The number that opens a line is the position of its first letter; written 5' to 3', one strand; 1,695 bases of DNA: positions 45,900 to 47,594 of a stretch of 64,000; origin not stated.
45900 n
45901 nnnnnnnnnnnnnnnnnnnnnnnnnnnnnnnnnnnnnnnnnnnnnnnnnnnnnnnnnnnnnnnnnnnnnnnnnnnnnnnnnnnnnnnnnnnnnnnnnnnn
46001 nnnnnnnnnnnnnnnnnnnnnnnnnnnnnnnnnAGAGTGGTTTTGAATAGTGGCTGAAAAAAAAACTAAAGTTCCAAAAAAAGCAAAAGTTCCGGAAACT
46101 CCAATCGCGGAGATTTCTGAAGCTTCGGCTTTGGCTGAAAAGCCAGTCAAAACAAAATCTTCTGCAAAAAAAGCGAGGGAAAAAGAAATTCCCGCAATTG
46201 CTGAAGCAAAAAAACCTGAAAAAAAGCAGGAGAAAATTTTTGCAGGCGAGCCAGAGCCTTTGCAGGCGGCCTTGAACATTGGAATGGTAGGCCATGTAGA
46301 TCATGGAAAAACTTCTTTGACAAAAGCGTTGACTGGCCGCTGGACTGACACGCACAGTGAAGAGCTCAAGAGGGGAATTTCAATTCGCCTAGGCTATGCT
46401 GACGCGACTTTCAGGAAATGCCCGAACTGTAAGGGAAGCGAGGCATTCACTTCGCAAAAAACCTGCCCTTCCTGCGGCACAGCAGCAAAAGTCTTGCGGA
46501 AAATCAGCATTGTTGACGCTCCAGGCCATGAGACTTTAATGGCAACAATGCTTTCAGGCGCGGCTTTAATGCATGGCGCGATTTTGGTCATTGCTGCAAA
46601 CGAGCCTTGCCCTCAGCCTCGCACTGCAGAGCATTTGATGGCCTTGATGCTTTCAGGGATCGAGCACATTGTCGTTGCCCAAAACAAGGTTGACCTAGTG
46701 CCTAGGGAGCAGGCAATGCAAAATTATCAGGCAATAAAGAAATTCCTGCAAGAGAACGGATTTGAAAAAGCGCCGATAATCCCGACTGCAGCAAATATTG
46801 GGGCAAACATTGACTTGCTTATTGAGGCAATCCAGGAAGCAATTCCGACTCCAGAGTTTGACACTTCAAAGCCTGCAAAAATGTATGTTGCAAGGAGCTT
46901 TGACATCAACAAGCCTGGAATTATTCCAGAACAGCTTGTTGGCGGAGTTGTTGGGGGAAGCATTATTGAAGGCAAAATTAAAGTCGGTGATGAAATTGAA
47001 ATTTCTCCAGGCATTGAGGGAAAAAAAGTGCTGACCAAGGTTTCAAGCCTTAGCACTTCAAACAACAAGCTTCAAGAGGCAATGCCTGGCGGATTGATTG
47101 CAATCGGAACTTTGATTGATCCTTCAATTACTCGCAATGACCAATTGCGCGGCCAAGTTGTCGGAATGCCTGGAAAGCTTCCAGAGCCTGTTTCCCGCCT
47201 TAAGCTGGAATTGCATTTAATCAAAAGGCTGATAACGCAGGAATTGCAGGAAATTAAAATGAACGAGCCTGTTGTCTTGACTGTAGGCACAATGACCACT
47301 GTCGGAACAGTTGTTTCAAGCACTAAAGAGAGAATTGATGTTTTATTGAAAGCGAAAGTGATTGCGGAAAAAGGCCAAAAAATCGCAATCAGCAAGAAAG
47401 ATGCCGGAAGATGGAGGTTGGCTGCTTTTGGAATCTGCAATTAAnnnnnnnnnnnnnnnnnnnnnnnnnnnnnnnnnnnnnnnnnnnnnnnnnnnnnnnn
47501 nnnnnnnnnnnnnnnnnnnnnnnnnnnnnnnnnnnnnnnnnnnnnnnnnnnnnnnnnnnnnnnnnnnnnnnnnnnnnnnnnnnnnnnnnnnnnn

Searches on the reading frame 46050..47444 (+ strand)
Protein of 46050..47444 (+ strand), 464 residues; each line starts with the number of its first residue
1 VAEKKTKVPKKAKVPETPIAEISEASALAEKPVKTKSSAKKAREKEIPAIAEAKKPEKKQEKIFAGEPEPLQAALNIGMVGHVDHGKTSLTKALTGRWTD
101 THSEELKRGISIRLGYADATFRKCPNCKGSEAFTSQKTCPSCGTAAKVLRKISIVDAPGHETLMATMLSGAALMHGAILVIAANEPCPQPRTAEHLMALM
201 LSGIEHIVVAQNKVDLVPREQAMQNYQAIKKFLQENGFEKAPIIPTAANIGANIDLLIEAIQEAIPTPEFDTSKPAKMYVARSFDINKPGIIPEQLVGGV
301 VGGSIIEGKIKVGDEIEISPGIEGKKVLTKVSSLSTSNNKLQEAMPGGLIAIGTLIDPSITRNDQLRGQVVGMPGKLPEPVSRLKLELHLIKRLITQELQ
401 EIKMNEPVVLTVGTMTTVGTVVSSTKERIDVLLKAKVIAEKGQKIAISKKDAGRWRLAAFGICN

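Call 21: search_protein_families(library=pfam, proteins=[window:46050-47444:+], max_evalue=0.01)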
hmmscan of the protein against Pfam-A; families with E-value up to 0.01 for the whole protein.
window:46050-47444:+ (464 aa): 5 families
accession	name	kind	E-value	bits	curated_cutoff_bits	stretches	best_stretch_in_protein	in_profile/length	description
PF00009.33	GTP_EFTU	-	2.9e-29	102.5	26.5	1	74-266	3-187/188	Elongation factor Tu GTP binding domain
PF09173.17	eIF2_C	-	9.6e-19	67.8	22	1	383-462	2-85/86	Initiation factor eIF2 gamma, C terminal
PF03144.31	GTP_EFTU_D2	-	1.3e-09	38.8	30.3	1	298-358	1-62/73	Elongation factor Tu domain 2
PF03193.22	RsgA_GTPase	-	7e-05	23.1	30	1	174-262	23-105/174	RsgA GTPase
PF13248.11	Zn_ribbon_3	-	0.0058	16.5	27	0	122-144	3-24/26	zinc-ribbon domain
